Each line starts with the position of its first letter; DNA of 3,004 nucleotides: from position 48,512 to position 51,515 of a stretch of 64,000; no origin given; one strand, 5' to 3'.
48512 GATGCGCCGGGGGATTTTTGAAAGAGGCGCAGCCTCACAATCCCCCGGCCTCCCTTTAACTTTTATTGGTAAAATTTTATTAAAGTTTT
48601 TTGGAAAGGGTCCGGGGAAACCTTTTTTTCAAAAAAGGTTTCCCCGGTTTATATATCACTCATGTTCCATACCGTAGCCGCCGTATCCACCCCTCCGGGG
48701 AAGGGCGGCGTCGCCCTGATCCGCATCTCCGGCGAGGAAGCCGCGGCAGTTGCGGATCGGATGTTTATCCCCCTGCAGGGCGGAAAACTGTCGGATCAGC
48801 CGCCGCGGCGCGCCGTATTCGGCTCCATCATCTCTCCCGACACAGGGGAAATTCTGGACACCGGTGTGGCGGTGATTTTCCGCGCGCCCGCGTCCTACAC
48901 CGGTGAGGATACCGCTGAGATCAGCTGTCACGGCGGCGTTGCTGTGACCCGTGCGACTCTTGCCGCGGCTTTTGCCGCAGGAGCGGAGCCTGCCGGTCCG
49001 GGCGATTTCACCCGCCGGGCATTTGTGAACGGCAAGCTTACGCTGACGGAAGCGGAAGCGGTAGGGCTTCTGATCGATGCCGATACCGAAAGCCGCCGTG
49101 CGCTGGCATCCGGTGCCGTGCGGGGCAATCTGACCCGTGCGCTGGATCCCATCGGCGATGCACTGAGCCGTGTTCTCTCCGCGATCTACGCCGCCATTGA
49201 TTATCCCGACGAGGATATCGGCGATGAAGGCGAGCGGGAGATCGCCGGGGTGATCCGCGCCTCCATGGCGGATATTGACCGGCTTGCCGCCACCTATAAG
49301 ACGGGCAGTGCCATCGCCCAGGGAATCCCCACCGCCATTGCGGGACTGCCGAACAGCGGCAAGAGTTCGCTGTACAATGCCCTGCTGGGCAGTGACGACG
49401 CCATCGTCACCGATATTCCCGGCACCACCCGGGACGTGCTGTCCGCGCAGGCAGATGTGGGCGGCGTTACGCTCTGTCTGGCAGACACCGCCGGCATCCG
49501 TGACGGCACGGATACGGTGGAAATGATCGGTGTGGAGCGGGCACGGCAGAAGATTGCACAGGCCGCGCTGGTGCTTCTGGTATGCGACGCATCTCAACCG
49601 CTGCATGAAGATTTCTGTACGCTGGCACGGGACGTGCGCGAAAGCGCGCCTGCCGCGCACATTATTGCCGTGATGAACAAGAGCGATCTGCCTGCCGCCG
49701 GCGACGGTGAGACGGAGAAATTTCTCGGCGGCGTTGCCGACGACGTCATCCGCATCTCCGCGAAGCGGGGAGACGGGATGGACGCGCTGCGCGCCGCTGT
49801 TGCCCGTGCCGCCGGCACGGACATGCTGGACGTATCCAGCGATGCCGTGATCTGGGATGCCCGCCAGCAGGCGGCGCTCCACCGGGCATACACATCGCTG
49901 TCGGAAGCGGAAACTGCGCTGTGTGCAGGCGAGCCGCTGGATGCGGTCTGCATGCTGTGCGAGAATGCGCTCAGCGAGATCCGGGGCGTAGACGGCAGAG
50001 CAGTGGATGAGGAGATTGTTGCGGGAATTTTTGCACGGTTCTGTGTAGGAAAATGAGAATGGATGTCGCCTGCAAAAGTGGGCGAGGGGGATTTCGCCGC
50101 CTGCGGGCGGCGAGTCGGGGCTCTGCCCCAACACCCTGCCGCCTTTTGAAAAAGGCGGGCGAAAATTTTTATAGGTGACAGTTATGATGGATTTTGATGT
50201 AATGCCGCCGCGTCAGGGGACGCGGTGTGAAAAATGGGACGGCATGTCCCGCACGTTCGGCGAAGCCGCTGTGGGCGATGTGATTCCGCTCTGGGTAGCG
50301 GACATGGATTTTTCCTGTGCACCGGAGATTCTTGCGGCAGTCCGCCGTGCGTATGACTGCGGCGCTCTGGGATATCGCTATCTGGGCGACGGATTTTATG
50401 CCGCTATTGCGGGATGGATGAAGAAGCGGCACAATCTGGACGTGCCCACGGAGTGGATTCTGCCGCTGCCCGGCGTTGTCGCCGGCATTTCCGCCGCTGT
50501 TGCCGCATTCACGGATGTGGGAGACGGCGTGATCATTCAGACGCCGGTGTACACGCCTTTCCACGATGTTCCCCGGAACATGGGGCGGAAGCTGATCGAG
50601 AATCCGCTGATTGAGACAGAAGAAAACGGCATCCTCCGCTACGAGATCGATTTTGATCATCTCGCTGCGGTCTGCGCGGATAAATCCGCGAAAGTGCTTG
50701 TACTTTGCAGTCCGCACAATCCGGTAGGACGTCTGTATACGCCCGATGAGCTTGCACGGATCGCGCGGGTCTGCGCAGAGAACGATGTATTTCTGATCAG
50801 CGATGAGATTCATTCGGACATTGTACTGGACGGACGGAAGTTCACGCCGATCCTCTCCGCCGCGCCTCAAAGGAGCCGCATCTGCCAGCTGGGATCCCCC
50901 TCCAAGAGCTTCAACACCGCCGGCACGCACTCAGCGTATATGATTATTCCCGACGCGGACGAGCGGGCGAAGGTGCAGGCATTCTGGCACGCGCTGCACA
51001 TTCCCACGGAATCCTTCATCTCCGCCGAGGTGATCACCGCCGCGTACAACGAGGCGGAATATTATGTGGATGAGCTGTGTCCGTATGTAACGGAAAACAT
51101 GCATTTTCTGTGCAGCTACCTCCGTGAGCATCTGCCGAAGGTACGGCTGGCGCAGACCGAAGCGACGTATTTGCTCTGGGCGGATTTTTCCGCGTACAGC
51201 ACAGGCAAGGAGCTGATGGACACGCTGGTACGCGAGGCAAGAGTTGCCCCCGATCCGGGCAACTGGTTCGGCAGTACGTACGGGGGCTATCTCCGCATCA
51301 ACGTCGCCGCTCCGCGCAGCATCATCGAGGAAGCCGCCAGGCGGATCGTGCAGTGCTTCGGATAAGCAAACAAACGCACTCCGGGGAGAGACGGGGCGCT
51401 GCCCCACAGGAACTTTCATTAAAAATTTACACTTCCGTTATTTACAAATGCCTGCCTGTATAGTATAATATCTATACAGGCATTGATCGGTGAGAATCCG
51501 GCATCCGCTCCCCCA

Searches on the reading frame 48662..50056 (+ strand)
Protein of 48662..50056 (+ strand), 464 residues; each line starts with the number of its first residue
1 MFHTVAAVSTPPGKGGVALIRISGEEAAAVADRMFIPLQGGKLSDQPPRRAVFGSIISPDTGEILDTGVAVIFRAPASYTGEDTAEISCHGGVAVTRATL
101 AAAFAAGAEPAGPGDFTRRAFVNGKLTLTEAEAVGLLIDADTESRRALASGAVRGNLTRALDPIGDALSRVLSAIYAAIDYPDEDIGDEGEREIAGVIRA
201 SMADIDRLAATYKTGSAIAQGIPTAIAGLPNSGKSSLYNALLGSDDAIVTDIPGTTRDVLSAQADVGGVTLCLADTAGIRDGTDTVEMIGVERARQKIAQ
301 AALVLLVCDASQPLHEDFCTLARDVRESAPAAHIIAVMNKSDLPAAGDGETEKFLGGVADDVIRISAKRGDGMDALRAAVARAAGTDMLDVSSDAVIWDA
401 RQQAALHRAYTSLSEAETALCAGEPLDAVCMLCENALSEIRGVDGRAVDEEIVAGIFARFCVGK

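Call 8: search_protein_families(library=pfam, proteins=[window:48662-50056:+], max_evalue=0.001)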
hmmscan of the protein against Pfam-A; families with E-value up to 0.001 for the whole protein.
window:48662-50056:+ (464 aa): 5 families
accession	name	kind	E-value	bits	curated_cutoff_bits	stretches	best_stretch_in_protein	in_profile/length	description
PF10396.14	TrmE_N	-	1.4e-38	132.1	29.8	1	4-125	1-117/117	GTP-binding protein TrmE N-terminus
PF12631.12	MnmE_helical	-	4.4e-37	128.7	40.1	1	128-461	1-211/211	MnmE helical domain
PF01926.29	MMR_HSR1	-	6.3e-22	78.3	21.9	1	225-340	3-113/113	50S ribosome-binding GTPase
PF02421.24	FeoB_N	-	1.2e-07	31.8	27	1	224-379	3-155/156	Ferrous iron transport protein B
PF00350.29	Dynamin_N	-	0.00033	21.2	27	0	227-255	4-32/168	Dynamin family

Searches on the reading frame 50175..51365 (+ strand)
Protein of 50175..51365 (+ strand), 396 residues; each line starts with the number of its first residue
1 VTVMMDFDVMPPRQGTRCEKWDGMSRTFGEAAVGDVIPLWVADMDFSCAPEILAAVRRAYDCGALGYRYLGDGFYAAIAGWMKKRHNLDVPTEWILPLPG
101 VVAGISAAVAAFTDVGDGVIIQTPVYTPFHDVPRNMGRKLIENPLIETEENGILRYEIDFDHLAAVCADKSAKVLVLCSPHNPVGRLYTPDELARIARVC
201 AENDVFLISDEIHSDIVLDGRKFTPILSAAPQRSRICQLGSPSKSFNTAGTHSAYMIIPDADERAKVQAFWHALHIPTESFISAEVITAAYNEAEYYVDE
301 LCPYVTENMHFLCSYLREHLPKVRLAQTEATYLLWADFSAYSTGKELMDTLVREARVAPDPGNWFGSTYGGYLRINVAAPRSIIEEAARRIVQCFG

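Call 9: search_protein_families(library=pfam, proteins=[window:50175-51365:+], max_evalue=0.001)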
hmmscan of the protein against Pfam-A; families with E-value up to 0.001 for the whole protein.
window:50175-51365:+ (396 aa): 1 family
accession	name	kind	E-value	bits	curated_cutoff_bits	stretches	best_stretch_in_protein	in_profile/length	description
PF00155.27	Aminotran_1_2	-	5e-37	128.4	19.7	1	39-391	6-361/361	Aminotransferase class I and II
